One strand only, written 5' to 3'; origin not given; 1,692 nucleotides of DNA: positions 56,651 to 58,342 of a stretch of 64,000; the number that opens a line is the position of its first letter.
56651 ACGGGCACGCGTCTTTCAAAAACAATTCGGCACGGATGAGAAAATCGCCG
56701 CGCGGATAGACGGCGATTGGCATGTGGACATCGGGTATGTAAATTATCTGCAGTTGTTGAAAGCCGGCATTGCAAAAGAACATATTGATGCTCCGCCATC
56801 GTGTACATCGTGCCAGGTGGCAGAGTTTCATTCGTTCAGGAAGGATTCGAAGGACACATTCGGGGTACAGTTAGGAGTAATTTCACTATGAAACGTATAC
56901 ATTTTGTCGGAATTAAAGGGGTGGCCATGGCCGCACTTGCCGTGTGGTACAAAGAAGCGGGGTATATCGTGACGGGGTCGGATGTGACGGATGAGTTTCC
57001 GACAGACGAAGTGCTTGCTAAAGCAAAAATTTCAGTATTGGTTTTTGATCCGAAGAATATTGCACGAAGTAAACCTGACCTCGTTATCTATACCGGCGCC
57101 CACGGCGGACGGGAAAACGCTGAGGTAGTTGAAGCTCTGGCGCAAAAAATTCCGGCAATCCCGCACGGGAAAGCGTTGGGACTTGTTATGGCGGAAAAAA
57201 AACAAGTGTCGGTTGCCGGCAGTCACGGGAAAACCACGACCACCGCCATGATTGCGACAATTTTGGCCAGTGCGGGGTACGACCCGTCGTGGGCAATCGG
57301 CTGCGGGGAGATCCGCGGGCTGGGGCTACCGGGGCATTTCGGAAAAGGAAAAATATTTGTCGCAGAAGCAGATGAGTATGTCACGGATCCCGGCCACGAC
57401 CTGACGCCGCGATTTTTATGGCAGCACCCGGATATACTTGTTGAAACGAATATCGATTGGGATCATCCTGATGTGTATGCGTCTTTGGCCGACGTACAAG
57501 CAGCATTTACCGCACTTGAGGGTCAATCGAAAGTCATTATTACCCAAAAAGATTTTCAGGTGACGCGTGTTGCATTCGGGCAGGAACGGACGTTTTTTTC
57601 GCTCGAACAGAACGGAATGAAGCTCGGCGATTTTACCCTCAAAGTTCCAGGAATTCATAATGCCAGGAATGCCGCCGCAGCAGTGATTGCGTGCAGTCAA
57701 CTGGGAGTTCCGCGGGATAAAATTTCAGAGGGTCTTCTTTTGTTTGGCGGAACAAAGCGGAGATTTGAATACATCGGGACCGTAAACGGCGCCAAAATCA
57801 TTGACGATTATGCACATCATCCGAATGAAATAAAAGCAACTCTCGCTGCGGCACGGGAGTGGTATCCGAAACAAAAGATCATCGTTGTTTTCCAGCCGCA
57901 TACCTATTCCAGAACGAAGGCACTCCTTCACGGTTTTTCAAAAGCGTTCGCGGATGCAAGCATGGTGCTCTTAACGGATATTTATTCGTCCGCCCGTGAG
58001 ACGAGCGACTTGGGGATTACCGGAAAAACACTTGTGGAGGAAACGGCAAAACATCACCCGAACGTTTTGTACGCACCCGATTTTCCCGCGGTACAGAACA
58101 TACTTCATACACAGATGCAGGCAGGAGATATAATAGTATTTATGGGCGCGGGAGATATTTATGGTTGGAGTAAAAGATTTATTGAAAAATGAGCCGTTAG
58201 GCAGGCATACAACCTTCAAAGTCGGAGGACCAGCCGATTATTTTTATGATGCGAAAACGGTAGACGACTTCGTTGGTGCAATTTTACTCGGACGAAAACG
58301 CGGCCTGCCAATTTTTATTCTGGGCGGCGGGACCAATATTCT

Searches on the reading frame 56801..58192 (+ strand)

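Call 37: search_protein_families(library=pfam, proteins=[window:56801-58192:+], max_evalue=0.0001)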
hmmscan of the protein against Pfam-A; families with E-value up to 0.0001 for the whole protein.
window:56801-58192:+ (463 aa): 3 families
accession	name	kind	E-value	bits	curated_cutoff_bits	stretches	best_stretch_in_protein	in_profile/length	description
PF02875.26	Mur_ligase_C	-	1.9e-23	84.1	28.4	1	320-451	1-127/127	Mur ligase, glutamate ligase domain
PF01225.30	Mur_ligase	-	1.5e-13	51.4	21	1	32-133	1-94/95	Mur ligase family, catalytic domain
PF08245.18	Mur_ligase_M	-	2.9e-10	40.9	24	1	138-240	1-110/200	Mur ligase middle domain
